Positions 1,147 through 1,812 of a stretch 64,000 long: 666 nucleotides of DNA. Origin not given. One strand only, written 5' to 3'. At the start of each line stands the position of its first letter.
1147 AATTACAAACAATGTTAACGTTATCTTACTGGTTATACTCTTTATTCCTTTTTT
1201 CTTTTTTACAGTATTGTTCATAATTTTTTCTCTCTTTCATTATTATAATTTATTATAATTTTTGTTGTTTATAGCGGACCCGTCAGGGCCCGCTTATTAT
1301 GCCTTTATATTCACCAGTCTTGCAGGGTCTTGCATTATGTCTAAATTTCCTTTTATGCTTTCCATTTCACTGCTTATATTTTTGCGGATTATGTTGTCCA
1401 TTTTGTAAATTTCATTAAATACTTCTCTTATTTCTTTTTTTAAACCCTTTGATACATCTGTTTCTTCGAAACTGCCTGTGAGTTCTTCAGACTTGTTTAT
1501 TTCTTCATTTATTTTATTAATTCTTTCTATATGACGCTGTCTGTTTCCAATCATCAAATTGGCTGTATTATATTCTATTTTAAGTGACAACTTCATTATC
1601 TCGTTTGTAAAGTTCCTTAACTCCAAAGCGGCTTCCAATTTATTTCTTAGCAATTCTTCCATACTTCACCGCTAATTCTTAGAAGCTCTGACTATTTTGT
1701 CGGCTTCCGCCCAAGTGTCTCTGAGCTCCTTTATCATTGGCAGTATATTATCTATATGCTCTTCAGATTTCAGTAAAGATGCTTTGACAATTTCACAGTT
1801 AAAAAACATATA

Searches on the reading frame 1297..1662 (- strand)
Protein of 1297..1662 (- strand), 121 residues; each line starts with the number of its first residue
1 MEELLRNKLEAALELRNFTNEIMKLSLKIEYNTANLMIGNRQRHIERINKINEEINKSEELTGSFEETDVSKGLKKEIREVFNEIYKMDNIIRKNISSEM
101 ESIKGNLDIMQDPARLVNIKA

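Call 79: search_protein_families(library=pfam, proteins=[window:1297-1662:-], max_evalue=0.01)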
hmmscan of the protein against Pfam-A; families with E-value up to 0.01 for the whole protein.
window:1297-1662:- (121 aa): 1 family
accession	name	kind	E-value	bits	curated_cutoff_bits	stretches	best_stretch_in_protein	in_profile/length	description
PF05400.18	FliT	-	0.00093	20.4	29.5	0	39-111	18-76/85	Flagellar protein FliT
